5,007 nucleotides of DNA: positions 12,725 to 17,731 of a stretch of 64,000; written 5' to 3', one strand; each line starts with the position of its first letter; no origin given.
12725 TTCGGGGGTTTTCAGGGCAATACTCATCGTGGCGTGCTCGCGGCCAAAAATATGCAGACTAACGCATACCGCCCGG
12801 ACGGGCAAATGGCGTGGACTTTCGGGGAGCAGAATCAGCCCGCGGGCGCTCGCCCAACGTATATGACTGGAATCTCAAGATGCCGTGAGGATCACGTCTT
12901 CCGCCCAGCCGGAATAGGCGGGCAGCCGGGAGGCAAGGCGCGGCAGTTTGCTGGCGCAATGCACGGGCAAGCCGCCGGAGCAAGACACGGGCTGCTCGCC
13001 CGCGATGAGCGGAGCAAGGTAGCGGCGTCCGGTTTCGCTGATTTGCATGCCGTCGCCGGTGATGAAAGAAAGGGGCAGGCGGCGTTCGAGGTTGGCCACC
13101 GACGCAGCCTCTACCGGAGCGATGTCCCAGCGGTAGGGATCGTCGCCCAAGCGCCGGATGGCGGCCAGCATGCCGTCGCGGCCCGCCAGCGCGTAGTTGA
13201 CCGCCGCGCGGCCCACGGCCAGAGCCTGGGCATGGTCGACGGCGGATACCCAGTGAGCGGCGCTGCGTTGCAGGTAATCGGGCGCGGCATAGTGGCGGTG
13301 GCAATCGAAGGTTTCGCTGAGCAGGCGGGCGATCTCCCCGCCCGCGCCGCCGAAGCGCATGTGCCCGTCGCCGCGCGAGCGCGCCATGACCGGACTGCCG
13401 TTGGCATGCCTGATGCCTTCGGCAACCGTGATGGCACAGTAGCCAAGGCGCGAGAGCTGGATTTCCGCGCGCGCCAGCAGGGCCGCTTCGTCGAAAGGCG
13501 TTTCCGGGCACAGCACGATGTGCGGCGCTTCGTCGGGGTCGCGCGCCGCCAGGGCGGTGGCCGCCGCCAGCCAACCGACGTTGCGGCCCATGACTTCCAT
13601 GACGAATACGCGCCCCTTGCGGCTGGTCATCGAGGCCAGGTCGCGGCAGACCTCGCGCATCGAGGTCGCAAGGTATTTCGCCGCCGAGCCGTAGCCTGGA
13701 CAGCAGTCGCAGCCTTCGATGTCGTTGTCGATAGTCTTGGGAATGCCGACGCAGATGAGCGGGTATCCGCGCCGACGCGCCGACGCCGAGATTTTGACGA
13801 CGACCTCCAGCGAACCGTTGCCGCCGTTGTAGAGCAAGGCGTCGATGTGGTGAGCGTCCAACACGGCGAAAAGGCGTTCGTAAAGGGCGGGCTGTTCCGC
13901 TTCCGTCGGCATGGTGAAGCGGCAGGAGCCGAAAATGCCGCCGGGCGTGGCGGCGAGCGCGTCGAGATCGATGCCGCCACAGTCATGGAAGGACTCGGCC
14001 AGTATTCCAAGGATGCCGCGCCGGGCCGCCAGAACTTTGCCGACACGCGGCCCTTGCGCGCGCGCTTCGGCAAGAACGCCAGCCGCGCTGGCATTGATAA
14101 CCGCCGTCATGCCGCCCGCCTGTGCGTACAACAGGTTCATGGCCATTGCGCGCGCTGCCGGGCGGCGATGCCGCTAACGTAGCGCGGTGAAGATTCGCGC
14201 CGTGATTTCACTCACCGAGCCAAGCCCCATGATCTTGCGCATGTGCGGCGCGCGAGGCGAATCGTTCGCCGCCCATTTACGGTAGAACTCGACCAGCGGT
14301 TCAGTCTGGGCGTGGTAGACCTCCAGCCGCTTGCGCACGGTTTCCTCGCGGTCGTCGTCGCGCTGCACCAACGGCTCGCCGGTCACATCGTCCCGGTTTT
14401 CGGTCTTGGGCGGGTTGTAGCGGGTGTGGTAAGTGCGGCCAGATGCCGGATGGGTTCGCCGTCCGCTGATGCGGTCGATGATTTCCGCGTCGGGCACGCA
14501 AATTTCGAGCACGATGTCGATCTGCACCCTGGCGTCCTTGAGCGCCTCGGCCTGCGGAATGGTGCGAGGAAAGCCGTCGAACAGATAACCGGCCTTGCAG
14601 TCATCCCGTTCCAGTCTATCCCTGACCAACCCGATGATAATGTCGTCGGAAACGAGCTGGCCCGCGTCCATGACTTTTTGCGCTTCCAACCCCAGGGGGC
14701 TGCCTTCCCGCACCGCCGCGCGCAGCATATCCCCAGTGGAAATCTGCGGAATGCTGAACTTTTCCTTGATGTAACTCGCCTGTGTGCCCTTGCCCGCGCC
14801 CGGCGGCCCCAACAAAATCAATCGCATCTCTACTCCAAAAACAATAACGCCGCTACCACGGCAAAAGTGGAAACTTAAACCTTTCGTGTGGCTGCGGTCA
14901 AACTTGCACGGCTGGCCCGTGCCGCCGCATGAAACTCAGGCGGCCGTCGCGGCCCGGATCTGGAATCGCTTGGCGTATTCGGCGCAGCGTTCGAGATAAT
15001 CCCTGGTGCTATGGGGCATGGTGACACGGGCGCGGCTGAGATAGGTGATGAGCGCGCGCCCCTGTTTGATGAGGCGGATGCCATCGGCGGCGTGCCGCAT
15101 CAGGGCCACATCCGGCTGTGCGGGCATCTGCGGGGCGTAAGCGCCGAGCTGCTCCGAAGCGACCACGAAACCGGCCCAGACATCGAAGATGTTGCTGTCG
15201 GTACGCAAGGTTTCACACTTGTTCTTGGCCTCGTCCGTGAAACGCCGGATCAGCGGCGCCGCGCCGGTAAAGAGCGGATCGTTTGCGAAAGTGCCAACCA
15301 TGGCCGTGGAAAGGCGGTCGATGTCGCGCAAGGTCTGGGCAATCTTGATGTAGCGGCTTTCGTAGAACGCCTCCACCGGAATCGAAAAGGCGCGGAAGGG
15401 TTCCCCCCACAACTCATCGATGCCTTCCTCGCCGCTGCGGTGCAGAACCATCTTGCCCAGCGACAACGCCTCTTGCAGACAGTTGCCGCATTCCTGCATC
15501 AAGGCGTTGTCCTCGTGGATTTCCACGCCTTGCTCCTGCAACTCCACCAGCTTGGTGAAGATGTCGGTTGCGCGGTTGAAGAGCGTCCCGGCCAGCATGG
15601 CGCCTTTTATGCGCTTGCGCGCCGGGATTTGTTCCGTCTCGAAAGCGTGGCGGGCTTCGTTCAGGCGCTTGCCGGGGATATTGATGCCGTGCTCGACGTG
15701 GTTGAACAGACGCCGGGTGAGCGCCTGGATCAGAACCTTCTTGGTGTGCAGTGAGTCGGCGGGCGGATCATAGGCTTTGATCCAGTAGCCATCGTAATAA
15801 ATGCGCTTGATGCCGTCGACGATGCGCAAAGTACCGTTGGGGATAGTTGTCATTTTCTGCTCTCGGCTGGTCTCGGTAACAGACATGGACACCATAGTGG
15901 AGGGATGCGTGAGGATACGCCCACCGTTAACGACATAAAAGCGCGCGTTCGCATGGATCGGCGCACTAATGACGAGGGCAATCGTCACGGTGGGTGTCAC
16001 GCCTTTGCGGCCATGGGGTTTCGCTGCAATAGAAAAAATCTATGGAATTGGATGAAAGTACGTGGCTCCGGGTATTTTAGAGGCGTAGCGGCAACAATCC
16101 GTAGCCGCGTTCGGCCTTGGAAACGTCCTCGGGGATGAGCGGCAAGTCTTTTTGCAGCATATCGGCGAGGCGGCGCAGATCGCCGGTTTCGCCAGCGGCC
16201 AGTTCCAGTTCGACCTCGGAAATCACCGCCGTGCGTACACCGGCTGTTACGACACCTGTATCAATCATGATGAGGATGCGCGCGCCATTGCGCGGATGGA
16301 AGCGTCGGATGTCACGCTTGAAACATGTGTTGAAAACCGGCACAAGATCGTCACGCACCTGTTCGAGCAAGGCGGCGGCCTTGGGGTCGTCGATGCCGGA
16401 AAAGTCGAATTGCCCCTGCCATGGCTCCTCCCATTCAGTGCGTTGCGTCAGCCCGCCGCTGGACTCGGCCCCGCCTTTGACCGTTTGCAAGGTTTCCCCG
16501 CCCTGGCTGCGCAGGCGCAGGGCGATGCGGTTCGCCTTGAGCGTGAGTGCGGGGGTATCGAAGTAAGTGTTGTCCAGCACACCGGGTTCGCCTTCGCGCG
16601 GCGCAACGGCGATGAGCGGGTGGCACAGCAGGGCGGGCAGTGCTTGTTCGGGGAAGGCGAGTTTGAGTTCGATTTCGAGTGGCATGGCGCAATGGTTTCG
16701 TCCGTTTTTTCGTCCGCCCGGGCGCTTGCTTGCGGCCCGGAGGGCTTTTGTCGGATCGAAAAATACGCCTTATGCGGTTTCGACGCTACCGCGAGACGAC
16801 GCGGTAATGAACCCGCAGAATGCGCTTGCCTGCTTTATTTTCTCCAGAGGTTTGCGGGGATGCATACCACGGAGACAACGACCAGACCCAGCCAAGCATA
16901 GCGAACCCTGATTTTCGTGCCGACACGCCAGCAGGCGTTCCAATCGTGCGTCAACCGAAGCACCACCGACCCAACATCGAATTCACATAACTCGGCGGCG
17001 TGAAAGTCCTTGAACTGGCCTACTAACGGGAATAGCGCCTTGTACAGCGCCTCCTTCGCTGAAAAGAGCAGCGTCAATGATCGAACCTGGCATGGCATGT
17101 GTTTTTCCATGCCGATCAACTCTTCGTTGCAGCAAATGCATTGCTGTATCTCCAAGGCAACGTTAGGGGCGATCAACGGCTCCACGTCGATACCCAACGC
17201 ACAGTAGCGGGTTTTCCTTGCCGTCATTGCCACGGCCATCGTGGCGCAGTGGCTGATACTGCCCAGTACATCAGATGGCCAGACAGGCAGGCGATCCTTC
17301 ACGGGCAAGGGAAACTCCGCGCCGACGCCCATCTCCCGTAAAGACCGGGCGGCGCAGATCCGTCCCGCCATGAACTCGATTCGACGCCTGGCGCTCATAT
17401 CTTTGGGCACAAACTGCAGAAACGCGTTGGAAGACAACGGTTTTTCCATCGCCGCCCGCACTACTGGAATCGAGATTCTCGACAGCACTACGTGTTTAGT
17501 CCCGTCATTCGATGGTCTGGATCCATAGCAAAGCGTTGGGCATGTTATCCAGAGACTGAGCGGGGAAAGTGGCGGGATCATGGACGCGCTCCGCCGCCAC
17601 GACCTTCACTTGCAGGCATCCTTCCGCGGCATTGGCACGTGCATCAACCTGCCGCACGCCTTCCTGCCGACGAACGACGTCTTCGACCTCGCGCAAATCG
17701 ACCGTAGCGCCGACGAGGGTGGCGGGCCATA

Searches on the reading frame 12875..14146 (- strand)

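Call 74: search_protein_families(library=pfam, proteins=[window:12875-14146:-], max_evalue=0.00001)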
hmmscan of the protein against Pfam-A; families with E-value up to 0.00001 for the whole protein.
window:12875-14146:- (423 aa): 1 family
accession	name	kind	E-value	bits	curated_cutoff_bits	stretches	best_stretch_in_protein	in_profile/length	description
PF00365.25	PFK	-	1.4e-47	162.9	30.9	1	7-317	4-275/277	Phosphofructokinase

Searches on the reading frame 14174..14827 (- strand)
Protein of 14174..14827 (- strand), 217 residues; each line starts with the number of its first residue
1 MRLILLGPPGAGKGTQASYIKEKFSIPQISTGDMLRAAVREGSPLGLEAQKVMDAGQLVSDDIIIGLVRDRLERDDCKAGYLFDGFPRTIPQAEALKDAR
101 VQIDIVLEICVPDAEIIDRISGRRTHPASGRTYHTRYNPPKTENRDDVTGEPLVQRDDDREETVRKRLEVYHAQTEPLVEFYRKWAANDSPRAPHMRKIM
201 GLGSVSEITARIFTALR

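Call 14: search_protein_families(library=pfam, proteins=[window:14174-14827:-], max_evalue=0.0001)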
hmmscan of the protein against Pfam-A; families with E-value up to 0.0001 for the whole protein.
window:14174-14827:- (217 aa): 4 families
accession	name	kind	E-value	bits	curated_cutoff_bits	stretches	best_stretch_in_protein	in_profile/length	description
PF00406.28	ADK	-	1.9e-56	190.8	26.8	1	5-185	1-149/151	Adenylate kinase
PF13207.12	AAA_17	-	1e-23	84.6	27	1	6-127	1-126/136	AAA domain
PF05191.20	ADK_lid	-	7.6e-17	61.3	26.6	1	123-158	1-36/36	Adenylate kinase, active site lid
PF13238.12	AAA_18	-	6.7e-05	23.8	29.4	0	4-130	2-118/128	AAA domain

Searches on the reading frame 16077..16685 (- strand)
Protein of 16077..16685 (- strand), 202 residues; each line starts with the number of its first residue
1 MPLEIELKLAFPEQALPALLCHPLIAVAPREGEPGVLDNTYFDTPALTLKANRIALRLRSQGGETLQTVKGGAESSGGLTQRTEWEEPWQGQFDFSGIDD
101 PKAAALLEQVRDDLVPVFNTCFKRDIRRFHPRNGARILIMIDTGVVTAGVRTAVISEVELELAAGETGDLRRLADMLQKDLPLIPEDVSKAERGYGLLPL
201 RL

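Call 14: search_protein_families(library=pfam, proteins=[window:16077-16685:-], max_evalue=0.0001)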
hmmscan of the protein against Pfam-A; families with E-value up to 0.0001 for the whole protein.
window:16077-16685:- (202 aa): 1 family
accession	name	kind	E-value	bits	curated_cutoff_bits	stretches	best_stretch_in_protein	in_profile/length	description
PF01928.26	CYTH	-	4.6e-21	75.9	23.2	1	3-195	2-179/179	CYTH domain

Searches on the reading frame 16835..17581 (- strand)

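Call 14: search_protein_families(library=pfam, proteins=[window:16835-17581:-], max_evalue=0.0001)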
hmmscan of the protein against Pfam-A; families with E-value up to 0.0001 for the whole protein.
window:16835-17581:- (248 aa): 2 families
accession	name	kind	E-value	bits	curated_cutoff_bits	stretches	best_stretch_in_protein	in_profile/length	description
PF17837.6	4PPT_N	-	1.7e-19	70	27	1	61-121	8-68/68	4'-phosphopantetheinyl transferase N-terminal domain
PF01648.25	ACPS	-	2.1e-13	50.7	25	1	129-222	2-101/111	4'-phosphopantetheinyl transferase superfamily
